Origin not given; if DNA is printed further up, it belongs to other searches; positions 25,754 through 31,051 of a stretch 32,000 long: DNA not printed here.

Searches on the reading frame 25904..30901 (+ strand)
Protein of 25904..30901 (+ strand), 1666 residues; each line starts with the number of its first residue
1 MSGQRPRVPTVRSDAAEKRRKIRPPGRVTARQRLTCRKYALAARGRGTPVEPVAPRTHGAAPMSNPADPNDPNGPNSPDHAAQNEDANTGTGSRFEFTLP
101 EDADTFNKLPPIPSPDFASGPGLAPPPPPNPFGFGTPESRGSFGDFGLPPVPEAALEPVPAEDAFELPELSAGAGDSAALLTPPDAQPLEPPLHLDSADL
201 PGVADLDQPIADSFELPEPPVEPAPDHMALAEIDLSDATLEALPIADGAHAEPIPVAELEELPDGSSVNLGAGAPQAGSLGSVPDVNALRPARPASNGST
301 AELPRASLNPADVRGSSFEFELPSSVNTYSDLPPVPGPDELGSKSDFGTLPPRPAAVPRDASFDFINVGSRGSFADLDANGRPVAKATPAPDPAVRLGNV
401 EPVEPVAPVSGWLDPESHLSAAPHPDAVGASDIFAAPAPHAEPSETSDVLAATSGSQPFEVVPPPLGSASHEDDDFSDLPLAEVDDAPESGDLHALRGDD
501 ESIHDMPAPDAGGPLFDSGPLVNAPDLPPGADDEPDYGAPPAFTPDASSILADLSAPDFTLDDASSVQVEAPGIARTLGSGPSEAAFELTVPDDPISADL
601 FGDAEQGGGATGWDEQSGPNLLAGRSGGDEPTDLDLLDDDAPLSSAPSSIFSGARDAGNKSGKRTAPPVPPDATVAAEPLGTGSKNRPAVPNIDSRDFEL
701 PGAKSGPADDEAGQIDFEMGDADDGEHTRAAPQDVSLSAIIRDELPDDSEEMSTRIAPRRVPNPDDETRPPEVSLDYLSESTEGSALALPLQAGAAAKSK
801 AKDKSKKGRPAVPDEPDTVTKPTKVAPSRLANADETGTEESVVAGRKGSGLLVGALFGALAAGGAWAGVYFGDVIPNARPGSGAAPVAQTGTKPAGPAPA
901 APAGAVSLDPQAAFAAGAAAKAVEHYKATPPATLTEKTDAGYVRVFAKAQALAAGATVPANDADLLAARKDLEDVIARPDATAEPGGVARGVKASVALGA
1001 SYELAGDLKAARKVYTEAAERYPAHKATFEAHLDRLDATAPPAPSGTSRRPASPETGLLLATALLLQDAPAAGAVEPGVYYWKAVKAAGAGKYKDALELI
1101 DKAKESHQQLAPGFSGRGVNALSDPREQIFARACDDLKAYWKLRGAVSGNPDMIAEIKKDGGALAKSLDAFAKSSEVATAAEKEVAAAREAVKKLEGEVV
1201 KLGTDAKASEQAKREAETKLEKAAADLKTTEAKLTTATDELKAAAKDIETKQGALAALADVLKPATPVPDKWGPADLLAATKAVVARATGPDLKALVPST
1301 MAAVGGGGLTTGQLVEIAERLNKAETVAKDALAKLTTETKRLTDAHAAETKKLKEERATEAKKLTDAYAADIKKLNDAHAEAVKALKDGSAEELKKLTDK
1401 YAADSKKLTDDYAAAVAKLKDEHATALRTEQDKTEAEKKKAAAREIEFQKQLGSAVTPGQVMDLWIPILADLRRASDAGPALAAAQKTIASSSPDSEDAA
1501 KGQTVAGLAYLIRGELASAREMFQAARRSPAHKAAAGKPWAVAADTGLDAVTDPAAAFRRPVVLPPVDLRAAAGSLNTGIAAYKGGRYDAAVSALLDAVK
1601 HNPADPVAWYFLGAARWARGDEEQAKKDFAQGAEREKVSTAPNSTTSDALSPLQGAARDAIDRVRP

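Call 13: search_protein_families(library=pfam, proteins=[window:25904-30901:+], max_evalue=0.001)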
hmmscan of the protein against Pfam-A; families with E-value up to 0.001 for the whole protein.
window:25904-30901:+ (1666 aa): 4 families
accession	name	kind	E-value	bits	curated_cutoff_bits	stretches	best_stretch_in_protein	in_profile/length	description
PF07719.23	TPR_2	-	5.7e-08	32.7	27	0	996-1025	5-34/34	Tetratricopeptide repeat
PF13432.12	TPR_16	-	1.7e-06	28.8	32.7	1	1577-1633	2-57/65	Tetratricopeptide repeat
PF13428.12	TPR_14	-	6.4e-06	26.8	23.5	0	1582-1614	11-43/44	Tetratricopeptide repeat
PF00515.34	TPR_1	-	5.5e-05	23.3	27.8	0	997-1023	6-32/34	Tetratricopeptide repeat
